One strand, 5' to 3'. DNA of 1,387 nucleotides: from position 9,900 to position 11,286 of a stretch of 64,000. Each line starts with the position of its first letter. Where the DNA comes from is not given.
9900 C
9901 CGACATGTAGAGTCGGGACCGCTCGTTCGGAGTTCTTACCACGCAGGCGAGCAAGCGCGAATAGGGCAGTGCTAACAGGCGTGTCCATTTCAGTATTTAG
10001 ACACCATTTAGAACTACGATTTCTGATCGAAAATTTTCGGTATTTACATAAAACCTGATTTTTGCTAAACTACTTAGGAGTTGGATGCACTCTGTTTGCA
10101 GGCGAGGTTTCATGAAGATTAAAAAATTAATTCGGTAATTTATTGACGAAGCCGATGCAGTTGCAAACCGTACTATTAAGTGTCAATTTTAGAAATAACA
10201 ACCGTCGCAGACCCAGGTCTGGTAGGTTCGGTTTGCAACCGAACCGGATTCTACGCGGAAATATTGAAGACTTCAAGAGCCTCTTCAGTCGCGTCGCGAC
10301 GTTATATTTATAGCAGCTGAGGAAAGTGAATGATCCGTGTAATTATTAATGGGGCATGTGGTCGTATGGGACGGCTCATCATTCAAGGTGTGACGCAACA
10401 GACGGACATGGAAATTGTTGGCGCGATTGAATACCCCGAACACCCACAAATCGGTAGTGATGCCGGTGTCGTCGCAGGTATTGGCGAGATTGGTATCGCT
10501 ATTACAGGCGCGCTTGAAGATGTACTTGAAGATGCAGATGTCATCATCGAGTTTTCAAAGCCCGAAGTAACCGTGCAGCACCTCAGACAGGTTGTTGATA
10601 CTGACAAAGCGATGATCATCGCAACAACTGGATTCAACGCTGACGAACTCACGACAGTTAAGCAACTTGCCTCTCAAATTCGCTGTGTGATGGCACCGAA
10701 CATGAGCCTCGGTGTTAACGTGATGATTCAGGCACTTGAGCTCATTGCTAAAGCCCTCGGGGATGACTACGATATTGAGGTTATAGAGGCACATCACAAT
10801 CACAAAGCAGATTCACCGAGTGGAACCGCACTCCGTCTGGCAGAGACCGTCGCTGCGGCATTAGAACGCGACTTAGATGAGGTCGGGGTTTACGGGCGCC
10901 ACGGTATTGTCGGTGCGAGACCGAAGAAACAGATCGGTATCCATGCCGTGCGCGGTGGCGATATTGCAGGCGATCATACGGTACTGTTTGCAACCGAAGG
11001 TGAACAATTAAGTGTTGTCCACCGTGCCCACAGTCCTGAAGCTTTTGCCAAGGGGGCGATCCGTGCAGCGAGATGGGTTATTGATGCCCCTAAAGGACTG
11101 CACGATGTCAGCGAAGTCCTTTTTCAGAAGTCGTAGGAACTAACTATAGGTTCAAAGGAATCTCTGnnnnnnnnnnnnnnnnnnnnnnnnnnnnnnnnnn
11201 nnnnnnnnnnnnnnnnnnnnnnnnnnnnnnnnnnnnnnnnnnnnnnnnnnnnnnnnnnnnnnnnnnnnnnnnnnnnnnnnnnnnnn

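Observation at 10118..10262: Dispersed 45-bp hairpin element (three copies), one overlapping a gene's last codons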

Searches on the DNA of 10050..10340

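Call 68: search_rna_families(source=window, start=10050, end=10340, threshold=evalue, max_evalue=1, show_alignments=2)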
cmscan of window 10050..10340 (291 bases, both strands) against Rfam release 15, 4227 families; matches with E-value up to 1: 0.
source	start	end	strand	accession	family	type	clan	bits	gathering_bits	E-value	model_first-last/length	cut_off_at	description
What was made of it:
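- On Known Rfam RNA family: None at E <= 1 in 10050-10340 (call 68).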

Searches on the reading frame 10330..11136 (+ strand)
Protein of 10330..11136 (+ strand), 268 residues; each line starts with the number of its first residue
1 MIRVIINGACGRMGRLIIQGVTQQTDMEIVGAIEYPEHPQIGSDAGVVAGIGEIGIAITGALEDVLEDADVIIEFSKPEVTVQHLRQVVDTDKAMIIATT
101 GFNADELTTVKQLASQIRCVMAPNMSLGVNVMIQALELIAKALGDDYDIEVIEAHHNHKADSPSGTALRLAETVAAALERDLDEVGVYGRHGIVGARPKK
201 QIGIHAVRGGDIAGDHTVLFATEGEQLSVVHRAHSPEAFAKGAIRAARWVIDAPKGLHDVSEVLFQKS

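Call 41: find_encoding_contigs(protein=window:10330-11136:+, flank=1500, max_places=10)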
Protein window:10330-11136:+ (268 aa): no gene with exactly this product is on record in the collection.
